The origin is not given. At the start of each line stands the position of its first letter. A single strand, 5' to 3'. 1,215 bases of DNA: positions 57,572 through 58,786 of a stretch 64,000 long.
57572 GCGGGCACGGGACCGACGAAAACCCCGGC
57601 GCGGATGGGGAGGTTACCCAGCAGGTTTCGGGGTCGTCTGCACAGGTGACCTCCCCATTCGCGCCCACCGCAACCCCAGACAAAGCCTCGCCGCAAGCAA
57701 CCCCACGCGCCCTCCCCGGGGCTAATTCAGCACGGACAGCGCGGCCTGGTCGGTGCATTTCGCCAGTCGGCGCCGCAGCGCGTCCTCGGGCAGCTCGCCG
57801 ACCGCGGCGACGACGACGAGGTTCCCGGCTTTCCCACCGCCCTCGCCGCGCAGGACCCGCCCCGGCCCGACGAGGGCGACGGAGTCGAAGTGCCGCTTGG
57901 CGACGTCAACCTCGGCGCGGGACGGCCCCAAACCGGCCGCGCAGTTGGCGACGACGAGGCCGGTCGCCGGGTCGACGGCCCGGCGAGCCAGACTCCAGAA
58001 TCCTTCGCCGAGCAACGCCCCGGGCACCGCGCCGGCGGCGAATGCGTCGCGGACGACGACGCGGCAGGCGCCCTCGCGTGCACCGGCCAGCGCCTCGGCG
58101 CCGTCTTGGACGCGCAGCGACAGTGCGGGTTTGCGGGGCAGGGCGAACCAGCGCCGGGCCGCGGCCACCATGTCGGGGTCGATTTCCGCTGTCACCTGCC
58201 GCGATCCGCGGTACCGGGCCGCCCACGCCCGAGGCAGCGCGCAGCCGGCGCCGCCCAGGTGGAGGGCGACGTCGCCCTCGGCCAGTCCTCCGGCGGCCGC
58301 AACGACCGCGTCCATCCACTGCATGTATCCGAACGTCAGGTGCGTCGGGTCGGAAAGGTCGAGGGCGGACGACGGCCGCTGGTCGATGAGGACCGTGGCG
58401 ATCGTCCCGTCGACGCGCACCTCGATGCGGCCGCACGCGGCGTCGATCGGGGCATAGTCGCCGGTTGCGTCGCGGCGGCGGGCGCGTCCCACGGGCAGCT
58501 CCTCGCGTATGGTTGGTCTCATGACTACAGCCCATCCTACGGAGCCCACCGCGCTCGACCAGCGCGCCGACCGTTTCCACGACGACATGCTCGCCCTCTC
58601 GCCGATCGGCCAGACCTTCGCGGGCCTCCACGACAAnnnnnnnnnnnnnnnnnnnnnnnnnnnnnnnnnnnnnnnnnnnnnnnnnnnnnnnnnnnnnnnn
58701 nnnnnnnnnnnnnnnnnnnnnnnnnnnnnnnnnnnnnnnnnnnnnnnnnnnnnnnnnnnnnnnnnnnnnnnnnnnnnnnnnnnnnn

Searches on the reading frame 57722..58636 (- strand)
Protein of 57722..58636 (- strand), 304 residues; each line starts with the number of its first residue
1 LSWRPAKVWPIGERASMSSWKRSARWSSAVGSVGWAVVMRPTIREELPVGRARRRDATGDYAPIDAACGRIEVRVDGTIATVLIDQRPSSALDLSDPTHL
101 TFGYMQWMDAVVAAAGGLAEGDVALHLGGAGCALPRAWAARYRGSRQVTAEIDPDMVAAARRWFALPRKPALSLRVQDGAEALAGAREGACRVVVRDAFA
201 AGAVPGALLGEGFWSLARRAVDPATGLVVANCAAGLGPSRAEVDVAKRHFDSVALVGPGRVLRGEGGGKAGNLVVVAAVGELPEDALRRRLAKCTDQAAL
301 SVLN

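Call 17: search_protein_families(library=pfam, proteins=[window:57722-58636:-], max_evalue=0.0001)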
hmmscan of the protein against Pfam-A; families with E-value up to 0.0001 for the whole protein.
window:57722-58636:- (304 aa): 0 families

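Call 19: search_protein_families(library=ncbifam, proteins=[window:57722-58636:-], max_evalue=0.00001)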
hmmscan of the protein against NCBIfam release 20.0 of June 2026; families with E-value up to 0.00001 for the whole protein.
window:57722-58636:- (304 aa): 2 families
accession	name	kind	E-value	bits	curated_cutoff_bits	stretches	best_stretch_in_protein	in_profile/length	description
NF037959.1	MFS_SpdSyn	subfamily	1.5e-16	60.2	40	1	77-231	233-384/480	fused MFS/spermidine synthase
NF003380.0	PRK04457.1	equivalog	3.7e-11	42.5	304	1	89-277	41-217/265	polyamine aminopropyltransferase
